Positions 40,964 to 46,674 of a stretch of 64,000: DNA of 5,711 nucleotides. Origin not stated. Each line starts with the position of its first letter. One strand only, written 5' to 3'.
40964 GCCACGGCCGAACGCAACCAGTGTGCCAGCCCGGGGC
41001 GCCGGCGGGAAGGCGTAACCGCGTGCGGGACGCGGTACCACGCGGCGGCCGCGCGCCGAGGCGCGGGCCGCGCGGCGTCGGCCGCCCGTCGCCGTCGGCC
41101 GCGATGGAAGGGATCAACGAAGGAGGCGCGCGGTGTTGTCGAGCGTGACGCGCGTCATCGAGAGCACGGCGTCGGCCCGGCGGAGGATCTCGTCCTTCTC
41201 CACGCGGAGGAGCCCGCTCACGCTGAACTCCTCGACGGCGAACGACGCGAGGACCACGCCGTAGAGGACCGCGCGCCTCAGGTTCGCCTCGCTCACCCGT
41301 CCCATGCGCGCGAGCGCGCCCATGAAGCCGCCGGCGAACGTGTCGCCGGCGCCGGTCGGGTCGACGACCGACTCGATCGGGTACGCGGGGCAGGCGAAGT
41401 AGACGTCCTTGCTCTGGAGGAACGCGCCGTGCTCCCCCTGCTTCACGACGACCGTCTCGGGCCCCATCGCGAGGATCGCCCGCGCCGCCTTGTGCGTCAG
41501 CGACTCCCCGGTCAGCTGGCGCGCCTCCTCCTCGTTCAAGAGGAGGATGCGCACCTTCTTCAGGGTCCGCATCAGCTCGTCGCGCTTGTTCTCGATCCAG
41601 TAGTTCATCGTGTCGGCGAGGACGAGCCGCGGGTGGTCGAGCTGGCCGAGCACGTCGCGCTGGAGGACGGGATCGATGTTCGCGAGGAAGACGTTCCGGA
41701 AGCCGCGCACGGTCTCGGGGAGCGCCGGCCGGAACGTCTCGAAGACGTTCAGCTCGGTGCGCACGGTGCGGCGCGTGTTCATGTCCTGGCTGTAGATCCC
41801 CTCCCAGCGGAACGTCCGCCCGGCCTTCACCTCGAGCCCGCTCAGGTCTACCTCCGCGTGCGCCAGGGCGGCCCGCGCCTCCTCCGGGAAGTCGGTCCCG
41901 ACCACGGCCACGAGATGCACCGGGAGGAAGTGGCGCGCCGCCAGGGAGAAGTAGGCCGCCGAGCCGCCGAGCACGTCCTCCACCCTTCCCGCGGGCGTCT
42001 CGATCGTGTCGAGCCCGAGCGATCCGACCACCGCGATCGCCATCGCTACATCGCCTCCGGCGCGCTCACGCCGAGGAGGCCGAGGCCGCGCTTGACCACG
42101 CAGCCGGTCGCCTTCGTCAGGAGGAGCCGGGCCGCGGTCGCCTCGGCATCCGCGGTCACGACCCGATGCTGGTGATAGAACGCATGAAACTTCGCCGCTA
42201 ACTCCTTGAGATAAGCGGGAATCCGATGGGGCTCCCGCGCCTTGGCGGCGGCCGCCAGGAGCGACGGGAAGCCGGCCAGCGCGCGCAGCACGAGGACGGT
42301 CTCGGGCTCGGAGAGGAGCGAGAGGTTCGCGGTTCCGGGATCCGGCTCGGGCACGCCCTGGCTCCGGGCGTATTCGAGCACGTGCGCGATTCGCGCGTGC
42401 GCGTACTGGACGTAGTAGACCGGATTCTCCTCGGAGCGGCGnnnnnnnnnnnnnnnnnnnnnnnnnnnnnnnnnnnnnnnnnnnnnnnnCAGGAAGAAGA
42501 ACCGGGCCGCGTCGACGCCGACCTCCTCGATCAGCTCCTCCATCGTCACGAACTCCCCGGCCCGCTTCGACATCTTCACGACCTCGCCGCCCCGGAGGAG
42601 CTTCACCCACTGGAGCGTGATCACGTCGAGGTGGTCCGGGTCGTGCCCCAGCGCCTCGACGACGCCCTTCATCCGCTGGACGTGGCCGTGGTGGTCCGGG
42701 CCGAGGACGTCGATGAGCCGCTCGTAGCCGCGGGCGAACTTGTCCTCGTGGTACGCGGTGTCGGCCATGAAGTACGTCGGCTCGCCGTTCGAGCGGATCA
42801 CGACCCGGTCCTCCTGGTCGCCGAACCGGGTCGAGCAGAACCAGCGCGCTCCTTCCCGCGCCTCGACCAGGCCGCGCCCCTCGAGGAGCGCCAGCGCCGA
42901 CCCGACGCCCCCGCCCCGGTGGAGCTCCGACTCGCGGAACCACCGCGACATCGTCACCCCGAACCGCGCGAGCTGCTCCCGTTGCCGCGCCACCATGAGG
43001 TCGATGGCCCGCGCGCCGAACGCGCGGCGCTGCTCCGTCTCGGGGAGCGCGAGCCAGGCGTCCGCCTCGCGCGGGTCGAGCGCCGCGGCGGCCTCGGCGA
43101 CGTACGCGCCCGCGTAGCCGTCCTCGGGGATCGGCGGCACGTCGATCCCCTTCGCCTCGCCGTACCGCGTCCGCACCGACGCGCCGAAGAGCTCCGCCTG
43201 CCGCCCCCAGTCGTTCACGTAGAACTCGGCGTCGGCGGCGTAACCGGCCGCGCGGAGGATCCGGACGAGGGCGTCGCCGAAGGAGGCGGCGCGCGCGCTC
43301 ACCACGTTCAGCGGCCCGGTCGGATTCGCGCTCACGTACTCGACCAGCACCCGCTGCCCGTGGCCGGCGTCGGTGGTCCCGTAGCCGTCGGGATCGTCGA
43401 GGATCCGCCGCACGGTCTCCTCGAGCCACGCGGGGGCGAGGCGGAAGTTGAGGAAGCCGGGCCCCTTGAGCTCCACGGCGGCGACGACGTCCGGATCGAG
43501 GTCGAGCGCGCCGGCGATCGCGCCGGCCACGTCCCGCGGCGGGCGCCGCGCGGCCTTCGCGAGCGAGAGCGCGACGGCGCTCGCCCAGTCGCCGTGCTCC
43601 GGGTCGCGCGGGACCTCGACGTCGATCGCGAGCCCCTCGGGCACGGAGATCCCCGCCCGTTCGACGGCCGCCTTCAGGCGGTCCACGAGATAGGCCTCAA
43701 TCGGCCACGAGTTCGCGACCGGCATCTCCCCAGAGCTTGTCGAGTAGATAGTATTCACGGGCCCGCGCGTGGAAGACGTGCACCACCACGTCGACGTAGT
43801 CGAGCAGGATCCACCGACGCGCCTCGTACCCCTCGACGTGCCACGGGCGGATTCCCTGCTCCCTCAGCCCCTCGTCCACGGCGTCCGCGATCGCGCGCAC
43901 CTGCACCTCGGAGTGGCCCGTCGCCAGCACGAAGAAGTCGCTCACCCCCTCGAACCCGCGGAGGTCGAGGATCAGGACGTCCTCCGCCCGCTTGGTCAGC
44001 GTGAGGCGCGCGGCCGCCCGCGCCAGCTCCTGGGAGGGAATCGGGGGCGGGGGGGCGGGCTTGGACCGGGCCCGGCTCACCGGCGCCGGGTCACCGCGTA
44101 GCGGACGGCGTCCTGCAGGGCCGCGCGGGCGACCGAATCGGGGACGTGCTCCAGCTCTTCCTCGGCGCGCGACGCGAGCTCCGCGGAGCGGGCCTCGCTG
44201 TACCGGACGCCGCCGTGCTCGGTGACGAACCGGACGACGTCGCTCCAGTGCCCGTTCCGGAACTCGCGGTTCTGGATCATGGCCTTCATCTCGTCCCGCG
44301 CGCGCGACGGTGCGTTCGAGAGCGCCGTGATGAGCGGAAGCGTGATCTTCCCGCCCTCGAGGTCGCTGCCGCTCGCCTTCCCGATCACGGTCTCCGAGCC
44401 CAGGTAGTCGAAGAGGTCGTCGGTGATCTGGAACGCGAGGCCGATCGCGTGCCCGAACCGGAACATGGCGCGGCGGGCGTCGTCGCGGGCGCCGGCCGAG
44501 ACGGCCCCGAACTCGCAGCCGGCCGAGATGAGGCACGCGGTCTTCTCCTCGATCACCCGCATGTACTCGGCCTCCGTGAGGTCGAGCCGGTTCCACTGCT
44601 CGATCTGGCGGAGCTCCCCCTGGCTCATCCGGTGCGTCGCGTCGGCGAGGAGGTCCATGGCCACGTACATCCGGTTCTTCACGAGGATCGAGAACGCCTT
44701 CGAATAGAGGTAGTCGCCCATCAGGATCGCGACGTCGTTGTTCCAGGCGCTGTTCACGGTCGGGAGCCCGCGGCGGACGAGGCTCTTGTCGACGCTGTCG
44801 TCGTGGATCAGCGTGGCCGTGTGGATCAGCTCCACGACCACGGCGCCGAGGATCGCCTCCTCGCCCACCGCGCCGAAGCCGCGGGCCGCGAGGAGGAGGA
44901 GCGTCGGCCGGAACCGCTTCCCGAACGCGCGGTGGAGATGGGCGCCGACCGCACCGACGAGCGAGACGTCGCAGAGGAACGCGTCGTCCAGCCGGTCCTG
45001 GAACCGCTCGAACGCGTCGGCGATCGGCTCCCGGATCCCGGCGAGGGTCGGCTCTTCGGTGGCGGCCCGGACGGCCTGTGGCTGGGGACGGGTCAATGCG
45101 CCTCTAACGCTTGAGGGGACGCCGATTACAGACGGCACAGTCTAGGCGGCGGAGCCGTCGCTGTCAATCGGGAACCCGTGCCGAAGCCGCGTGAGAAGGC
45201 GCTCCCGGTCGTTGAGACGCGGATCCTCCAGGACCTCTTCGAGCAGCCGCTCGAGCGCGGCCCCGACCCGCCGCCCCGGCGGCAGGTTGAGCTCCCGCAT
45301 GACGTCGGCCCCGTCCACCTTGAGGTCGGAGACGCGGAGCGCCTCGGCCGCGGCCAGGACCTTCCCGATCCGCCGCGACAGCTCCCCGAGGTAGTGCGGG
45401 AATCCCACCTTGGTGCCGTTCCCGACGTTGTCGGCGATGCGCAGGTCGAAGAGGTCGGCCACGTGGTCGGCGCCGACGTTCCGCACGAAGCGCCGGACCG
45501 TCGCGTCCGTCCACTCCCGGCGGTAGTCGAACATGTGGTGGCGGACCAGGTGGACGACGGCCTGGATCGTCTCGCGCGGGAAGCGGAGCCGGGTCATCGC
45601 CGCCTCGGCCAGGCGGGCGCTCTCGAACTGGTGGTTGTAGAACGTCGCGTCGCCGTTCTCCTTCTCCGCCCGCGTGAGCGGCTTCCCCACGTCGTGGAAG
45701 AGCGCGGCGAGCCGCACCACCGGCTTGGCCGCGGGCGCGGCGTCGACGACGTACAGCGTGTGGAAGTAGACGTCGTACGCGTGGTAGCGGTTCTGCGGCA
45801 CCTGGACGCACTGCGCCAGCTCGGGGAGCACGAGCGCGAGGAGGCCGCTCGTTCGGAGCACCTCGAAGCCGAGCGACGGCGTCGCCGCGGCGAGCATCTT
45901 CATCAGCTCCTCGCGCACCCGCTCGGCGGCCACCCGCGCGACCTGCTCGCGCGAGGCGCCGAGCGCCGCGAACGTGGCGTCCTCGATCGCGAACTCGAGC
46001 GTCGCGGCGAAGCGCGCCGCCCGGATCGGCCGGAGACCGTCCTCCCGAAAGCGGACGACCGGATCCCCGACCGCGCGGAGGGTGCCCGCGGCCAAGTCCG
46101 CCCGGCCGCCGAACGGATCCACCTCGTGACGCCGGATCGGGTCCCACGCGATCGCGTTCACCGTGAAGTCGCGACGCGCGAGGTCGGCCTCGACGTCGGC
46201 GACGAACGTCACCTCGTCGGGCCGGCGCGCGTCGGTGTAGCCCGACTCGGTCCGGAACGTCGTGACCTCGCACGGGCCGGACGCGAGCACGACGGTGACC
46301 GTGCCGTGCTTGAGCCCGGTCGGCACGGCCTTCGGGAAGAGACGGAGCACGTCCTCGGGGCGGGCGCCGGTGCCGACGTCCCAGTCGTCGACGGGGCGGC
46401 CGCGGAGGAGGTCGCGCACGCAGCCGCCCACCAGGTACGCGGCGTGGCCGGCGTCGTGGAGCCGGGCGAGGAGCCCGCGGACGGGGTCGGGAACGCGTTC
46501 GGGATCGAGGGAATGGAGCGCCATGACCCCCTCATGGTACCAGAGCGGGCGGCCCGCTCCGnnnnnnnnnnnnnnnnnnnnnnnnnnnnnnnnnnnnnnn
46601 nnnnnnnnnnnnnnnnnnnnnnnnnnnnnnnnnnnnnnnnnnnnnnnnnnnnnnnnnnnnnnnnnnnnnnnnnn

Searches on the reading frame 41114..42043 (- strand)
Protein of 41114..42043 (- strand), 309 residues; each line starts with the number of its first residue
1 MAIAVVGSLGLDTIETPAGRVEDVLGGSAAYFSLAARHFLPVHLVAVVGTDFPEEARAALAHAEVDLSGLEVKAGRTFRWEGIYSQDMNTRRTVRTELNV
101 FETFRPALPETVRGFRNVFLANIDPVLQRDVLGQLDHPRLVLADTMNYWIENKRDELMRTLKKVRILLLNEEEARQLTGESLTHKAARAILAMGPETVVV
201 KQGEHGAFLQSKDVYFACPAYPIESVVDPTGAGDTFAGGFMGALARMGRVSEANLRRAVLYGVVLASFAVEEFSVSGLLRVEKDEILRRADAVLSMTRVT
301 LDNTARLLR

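Call 19: search_protein_families(library=pfam, proteins=[window:41114-42043:-], max_evalue=0.0001)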
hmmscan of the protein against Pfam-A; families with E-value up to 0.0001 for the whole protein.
window:41114-42043:- (309 aa): 1 family
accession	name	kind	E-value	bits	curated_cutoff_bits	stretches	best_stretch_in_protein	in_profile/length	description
PF00294.29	PfkB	-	4.1e-32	112.2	25.8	1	18-275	28-295/302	pfkB family carbohydrate kinase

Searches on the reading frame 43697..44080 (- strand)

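Call 19: search_protein_families(library=pfam, proteins=[window:43697-44080:-], max_evalue=0.0001)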
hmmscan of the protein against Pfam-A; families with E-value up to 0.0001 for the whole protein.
window:43697-44080:- (127 aa): 1 family
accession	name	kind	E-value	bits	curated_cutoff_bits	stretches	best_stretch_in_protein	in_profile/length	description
PF02410.21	RsfS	-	7.6e-30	103.5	21.6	1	23-117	3-98/98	Ribosomal silencing factor during starvation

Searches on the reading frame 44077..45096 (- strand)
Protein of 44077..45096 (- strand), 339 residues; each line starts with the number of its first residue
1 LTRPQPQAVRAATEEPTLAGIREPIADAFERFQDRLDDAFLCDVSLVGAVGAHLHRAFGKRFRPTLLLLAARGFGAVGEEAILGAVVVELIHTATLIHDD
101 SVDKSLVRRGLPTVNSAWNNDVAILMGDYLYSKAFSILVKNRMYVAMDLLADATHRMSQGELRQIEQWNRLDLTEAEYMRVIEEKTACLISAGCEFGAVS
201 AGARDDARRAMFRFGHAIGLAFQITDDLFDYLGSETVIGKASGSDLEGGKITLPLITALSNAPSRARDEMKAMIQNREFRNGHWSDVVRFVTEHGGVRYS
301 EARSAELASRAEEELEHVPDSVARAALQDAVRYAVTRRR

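Call 19: search_protein_families(library=pfam, proteins=[window:44077-45096:-], max_evalue=0.0001)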
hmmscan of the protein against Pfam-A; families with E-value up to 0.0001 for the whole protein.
window:44077-45096:- (339 aa): 1 family
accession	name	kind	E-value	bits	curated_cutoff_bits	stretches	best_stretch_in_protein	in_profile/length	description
PF00348.22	polyprenyl_synt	-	2.3e-65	220.7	27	1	50-281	7-241/251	Polyprenyl synthetase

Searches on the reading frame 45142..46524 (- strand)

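Call 19: search_protein_families(library=pfam, proteins=[window:45142-46524:-], max_evalue=0.0001)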
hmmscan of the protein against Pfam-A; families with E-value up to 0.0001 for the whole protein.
window:45142-46524:- (460 aa): 4 families
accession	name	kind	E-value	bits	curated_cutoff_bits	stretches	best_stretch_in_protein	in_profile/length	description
PF01743.26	PolyA_pol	-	8.3e-32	110.6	23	1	29-150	1-126/126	Poly A polymerase head domain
PF12627.12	PolyA_pol_RNAbd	-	2.5e-16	59.6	22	1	178-237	2-61/64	Probable RNA and SrmB- binding site of polymerase A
PF01966.28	HD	-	1.4e-10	41.9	22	1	247-365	3-111/116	HD domain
PF13735.12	tRNA_NucTran2_2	-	4e-08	33.8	27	1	306-445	24-147/149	tRNA nucleotidyltransferase domain 2 putative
